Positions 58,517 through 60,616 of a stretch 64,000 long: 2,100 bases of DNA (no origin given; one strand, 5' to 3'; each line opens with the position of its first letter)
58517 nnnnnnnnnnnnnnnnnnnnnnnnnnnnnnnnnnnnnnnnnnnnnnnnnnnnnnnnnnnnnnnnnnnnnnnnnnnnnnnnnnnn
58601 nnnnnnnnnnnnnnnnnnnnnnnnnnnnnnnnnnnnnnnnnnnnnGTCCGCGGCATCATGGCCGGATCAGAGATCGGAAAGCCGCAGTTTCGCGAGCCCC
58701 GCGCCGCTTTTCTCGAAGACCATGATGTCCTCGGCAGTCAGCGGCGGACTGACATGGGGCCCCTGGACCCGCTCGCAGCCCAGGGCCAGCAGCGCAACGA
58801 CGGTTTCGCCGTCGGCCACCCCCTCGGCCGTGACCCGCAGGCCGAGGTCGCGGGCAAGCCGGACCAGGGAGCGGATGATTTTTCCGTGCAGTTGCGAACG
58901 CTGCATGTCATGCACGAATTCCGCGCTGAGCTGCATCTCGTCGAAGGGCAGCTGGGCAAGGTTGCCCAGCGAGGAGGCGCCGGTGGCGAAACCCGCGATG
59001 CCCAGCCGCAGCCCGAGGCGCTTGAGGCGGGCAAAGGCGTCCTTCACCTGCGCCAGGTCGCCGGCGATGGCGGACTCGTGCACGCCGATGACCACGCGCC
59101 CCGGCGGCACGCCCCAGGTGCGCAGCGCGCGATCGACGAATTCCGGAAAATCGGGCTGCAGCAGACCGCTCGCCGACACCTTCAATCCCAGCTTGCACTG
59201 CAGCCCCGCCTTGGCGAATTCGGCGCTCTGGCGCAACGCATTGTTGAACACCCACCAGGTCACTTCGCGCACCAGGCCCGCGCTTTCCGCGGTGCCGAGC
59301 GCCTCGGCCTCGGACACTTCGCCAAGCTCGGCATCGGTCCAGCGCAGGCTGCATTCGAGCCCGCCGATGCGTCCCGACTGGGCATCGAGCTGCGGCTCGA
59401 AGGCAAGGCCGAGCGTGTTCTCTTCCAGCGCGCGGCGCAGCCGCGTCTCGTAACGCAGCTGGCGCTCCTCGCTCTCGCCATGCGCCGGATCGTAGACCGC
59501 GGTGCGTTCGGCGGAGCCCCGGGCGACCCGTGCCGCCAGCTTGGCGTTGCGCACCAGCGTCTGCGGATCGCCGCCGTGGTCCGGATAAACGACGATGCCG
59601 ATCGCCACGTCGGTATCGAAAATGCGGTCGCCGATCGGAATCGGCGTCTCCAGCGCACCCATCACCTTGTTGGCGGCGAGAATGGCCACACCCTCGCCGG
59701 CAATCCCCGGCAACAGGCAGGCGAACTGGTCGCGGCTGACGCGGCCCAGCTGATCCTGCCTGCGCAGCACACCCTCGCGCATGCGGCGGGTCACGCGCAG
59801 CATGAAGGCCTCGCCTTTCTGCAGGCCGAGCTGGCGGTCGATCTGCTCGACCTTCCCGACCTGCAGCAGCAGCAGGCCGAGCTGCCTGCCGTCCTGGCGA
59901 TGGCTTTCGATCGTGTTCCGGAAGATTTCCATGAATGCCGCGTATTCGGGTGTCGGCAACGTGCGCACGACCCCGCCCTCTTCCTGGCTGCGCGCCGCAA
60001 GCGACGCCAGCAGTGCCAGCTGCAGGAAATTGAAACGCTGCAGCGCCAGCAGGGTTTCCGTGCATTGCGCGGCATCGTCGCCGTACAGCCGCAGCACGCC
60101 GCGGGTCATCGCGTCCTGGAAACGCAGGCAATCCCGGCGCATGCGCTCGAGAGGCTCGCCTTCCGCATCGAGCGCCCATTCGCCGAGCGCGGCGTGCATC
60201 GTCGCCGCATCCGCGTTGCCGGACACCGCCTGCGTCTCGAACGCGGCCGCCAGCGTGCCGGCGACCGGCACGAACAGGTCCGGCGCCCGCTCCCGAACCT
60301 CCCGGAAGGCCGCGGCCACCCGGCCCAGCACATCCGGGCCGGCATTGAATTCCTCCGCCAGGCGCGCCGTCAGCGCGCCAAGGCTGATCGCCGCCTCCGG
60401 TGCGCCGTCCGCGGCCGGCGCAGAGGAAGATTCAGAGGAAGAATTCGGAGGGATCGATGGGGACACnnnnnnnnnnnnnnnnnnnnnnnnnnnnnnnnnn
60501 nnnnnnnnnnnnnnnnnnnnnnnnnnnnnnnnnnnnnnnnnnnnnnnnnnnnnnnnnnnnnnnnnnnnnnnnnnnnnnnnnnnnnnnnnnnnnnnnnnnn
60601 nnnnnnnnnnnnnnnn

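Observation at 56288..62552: Four-gene operon combining cAMP/cGMP and c-di-GMP parts, with two deliberately degenerate members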

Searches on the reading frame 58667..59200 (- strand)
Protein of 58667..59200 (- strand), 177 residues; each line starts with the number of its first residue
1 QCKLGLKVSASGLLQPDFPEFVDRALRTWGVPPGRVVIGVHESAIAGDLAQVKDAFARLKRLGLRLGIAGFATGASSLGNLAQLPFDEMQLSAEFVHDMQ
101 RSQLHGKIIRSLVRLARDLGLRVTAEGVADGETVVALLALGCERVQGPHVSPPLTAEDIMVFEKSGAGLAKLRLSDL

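Call 47: search_protein_families(library=pfam, proteins=[window:58667-59200:-], max_evalue=0.1)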
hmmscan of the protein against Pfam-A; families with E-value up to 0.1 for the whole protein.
window:58667-59200:- (177 aa): 1 family
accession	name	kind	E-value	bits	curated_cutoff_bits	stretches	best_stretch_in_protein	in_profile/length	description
PF00563.25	EAL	-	2.7e-32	112.5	31.3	1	2-153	85-236/236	EAL domain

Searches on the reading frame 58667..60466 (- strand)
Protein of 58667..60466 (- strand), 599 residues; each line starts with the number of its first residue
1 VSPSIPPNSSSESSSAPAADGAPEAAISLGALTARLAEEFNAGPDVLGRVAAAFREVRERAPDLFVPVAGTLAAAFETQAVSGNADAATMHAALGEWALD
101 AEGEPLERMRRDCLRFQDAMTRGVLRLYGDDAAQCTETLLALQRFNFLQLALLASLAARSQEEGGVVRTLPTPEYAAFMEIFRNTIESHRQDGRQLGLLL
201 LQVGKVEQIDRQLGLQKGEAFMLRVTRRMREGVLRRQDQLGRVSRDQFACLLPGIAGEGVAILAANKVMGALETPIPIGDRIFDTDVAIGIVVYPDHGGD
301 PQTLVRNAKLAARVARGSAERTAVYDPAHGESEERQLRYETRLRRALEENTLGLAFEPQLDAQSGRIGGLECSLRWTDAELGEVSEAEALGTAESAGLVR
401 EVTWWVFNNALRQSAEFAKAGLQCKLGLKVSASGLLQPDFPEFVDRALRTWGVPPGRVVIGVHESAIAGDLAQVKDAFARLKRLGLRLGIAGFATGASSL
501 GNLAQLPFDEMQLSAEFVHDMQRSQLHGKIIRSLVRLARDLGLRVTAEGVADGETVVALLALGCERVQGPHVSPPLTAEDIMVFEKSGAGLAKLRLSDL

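Call 3: search_protein_families(library=pfam, proteins=[window:58667-60466:-], max_evalue=0.01)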
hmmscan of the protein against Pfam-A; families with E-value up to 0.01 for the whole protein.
window:58667-60466:- (599 aa): 2 families
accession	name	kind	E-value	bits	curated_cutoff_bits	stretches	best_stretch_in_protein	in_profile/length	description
PF00563.25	EAL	-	9.8e-52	176.1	31.3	1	342-575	3-236/236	EAL domain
PF00990.26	GGDEF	-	1.1e-16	61.5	23.8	1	177-315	14-154/161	Diguanylate cyclase, GGDEF domain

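Call 4: search_protein_families(library=ncbifam, proteins=[window:58667-60466:-], max_evalue=0.01)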
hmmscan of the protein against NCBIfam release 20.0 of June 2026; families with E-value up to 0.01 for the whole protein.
window:58667-60466:- (599 aa): 18 families
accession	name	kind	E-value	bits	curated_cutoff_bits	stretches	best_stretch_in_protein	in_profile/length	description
NF045675.1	PhdiestaseDibA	equivalog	5.1e-59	200.2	980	1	177-581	216-621/623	phosphodiesterase DibA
NF007474.0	PRK10060.1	equivalog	2.1e-52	178.2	782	1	173-581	246-650/663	cyclic di-GMP phosphodiesterase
NF008467.0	PRK11359.1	equivalog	3.2e-52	177.6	857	1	193-584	402-791/800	oxygen-sensing cyclic-di-GMP phosphodiesterase DosP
NF052458.1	PhdiestGepA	equivalog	1.7e-46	158.9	1200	1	192-580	447-836/840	phosphodiesterase GepA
NF053781.1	cdiGMPphdstlr2612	equivalog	2.4e-44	151.4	1600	1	176-583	852-1263/1268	Tlr1612 family c-di-GMP phosphodiesterase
NF008807.1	PRK11829.1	equivalog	5.8e-40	137.1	733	1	172-581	250-658/670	biofilm formation regulator HmsP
NF007298.0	PRK09776.1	equivalog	6.8e-29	100.4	1135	1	176-575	696-1096/1111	diguanylate cyclase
NF052596.1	RR_EAL_PvrR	equivalog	3.4e-27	95.1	580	1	335-580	139-384/398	response regulator cyclic di-GMP phosphodiesterase PvrR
NF007839.0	PRK10551.1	equivalog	8.8e-21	74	461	1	340-585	265-510/518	cyclic di-GMP phosphodiesterase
NF045673.1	c-di-GMPRcptLapD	equivalog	1.3e-18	66.7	1020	1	194-576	265-645/647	cyclic di-GMP receptor LapD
NF008281.1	PRK11059.1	equivalog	2.6e-17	62.3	663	1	182-574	235-628/633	RNase E specificity factor CsrD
NF052265.1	EAL_dom_RimA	equivalog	1e-11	44.6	430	1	446-576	104-234/248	S6 modification regulatory phosphodiesterase RimA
NF007423.1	PRK09966.1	equivalog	1.1e-11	44.3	325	1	176-308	251-382/390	diguanylate cyclase DgcN/YfiN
TIGR00254.1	GGDEF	domain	3.2e-11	43.2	37.4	1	177-318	18-159/168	diguanylate cyclase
NF007599.0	PRK10245.1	equivalog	8.3e-06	24.5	402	1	180-274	226-318/371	diguanylate cyclase AdrA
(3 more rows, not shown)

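Call 39: find_homologous_proteins(query=window:58667-60466:-, max_evalue=1e-20)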
Query window:58667-60466:- (599 aa): 551 proteins with E <= 1e-20 among 8000 candidates; the best 120 are listed.
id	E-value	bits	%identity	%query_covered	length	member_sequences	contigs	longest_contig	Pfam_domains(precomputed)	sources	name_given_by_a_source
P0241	0.0e+0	1235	96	100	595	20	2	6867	PF00563.26,PF00990.27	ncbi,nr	ncbi:MAG: EAL domain-containing protein [Burkholderiales bacterium]|nr:EAL domain-containing protein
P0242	0.0e+0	1187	93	97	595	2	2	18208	PF00563.26,PF00990.27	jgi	jgi:diguanylate cyclase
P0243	0.0e+0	1144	89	97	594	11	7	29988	PF00563.26,PF00990.27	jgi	jgi:diguanylate cyclase (GGDEF)-like protein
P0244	0.0e+0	1144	89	97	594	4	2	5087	PF00563.26,PF00990.27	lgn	-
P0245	0.0e+0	1140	89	97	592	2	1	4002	PF00563.26,PF00990.27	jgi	jgi:diguanylate cyclase (GGDEF)-like protein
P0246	0.0e+0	1137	88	100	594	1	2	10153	PF00563.26,PF00990.27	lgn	-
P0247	0.0e+0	1133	87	100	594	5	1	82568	PF00563.26,PF00990.27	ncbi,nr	ncbi:MAG: phosphodiesterase [Burkholderiales bacterium]|nr:phosphodiesterase [Burkholderiales bacter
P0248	0.0e+0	1128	88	100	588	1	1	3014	PF00563.26,PF00990.27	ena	-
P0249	0.0e+0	1124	87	100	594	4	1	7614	PF00563.26,PF00990.27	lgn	-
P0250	0.0e+0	1121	87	100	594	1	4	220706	PF00563.26,PF00990.27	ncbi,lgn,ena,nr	ncbi:MAG: phosphodiesterase [Burkholderiales bacterium]|nr:phosphodiesterase [Burkholderiales bacter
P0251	0.0e+0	1118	85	100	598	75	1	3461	PF00563.26,PF00990.27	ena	-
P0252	0.0e+0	1115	87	99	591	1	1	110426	PF00563.26,PF00990.27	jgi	jgi:diguanylate cyclase (GGDEF)-like protein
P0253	0.0e+0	1106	86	96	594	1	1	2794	PF00563.26,PF00990.27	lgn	-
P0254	0.0e+0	1099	84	98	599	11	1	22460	PF00563.26,PF00990.27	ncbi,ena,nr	ncbi:MAG: hypothetical protein H6R21_9 [Proteobacteria bacterium]|nr:hypothetical protein [Pseudomon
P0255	0.0e+0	1092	84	97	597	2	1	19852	PF00563.26,PF00990.27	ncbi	-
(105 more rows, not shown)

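Call 50: predict_structure(alignment_id=A3)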
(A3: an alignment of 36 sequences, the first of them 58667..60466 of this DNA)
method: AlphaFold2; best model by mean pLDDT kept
length: 599 residues; sequences in the alignment: 36
mean_pLDDT: 66.4   pTM: 0.48
mean pLDDT of the five models: 66.4, 64.5, 61.0, 60.2, 58.2
residues with pLDDT >= 90: 58; 70-90: 283; 50-70: 74; < 50: 184
segments of 3 or more residues with pLDDT < 50: 1-27, 80-83, 159-299, 320-325, 597-599
pLDDT, mean of each block of 10 residues (from residue 1): 31 30 43 76 83 89 78 73 61 80 60 75 74 73 77 62 32 37 42 36 33 35 33 40 36 38 42 39 36 47 54 52 50 74 90 90 81 90 89 86 92 88 79 81 92 87 77 88 90 71 83 84 79 82 85 78 83 84 76 54
secondary structure, 60 per line:
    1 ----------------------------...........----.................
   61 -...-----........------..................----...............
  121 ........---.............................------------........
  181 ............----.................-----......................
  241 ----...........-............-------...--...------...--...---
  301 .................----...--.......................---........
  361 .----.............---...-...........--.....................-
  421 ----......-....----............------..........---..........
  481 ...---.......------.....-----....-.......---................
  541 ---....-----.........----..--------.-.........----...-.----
elements in order: H29-39 H44-60 H70-77 H84-101 H106-128 H132-160 H173-192 H197-213 H219-240 H245-255 H257-268 E276-278 E281-283 E290-292 H301-317 E322-324 H327-349 E353-361 E366-378 E382-384 H386-396 H399-419 E425-430 H432-435 H440-451 E458-463 H464-467 H471-483 E487-493 H500-504 E510-513 H515-521 H525-540 E544-547 H553-561 H578-586

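Call 88: search_protein_families(library=padloc, proteins=[window:58667-60466:-], max_evalue=0.001)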
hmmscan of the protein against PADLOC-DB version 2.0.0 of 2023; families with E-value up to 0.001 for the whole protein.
window:58667-60466:- (599 aa): 0 families

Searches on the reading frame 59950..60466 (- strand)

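Call 47: search_protein_families(library=pfam, proteins=[window:59950-60466:-], max_evalue=0.1)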
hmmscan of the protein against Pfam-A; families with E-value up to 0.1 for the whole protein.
window:59950-60466:- (172 aa): 0 families

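Call 67: predict_structure(alignment_id=A4)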
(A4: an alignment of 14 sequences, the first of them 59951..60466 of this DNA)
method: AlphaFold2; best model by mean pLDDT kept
length: 172 residues; sequences in the alignment: 14
mean_pLDDT: 79.4   pTM: 0.71
mean pLDDT of the five models: 79.4, 78.9, 76.6, 76.2, 76.0
residues with pLDDT >= 90: 73; 70-90: 60; 50-70: 9; < 50: 30
segments of 3 or more residues with pLDDT < 50: 1-3, 8-25, 165-172
pLDDT, mean of each block of 10 residues (from residue 1): 48 37 56 91 92 94 88 84 79 85 81 93 97 97 95 87 53 48
secondary structure, 60 per line:
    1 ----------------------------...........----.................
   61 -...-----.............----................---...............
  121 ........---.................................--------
elements in order: H29-39 H44-60 H70-82 H87-102 H106-128 H132-164

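Call 77: fold_search(model_id=the predicted structure, library=pdb)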
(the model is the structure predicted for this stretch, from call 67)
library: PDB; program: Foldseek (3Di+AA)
matches with E <= 10: 314; with E <= 0.001: 0
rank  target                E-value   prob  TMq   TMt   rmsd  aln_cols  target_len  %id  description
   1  5ohe_F                8.7e-02  0.97  0.34  0.38   9.6       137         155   16  Globin sensor domain of AfGcHK (FeIII form) in complex with cyanide (released 2017-11-08)
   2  5ohf_F                1.1e-01  0.96  0.34  0.38   9.5       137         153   16  Globin sensor domain of AfGcHK (FeIII form) in complex with cyanide, partially reduced (released 2017-11-08)
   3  5ohe_C                2.0e-01  0.90  0.33  0.38   9.6       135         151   16  Globin sensor domain of AfGcHK (FeIII form) in complex with cyanide (released 2017-11-08)
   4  5ohe_A                2.7e-01  0.89  0.35  0.39   9.6       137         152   16  Globin sensor domain of AfGcHK (FeIII form) in complex with cyanide (released 2017-11-08)
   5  5ohf_C                3.0e-01  0.89  0.37  0.42   9.6       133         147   16  Globin sensor domain of AfGcHK (FeIII form) in complex with cyanide, partially reduced (released 2017-11-08)
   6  1myt                  6.0e-01  0.28  0.27  0.30   9.7       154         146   17  CRYSTAL STRUCTURE TO 1.74 ANGSTROMS RESOLUTION OF METMYOGLOBIN FROM YELLOWFIN TUNA (THUNNUS ALBACARES): AN EXAMPLE OF A  (released 1993-10-31)
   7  5ohf_G                6.6e-01  0.66  0.33  0.38   9.1       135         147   15  Globin sensor domain of AfGcHK (FeIII form) in complex with cyanide, partially reduced (released 2017-11-08)
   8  1mnj_B                8.9e-01  0.25  0.28  0.31  10.3       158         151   14  INTERACTIONS AMONG RESIDUES CD3, E7, E10 AND E11 IN MYOGLOBINS: ATTEMPTS TO SIMULATE THE O2 AND CO BINDING PROPERTIES  (released 1995-04-20)
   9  1mnk_A                9.4e-01  0.28  0.31  0.34  10.9       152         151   14  INTERACTIONS AMONG RESIDUES CD3, E7, E10 AND E11 IN MYOGLOBINS: ATTEMPTS TO SIMULATE THE O2 AND CO BINDING PROPERTIES  (released 1995-04-20)
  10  1myj_A                9.4e-01  0.25  0.28  0.30   9.6       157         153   16  DISTAL POLARITY IN LIGAND BINDING TO MYOGLOBIN: STRUCTURAL AND FUNCTIONAL CHARACTERIZATION OF A THREONINE68(E11) MUTAN (released 1994-01-31)
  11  2nrl                  9.4e-01  0.11  0.20  0.21  11.1       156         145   17  Blackfin tuna myoglobin (released 2007-05-08)
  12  2nrm                  9.8e-01  0.18  0.25  0.28  10.1       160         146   18  S-nitrosylated blackfin tuna myoglobin (released 2007-05-08)
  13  6q6b_B                1.1e+00  0.57  0.34  0.44   6.9       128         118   16  Structure of the copper storage protein, Ccsp, from Streptomyces lividans loaded with 10 copper equivalents (released 2019-07-10)
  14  1fyh_D                1.1e+00  0.06  0.15  0.11  15.4       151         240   13  1:1 COMPLEX BETWEEN AN INTERFERON GAMMA SINGLE-CHAIN VARIANT AND ITS RECEPTOR (released 2000-10-11)
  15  6m9a_A                1.3e+00  0.54  0.40  0.43   8.4       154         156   14  Bordetella pertussis globin coupled sensor regulatory domain (BpeGReg) (released 2018-11-14)
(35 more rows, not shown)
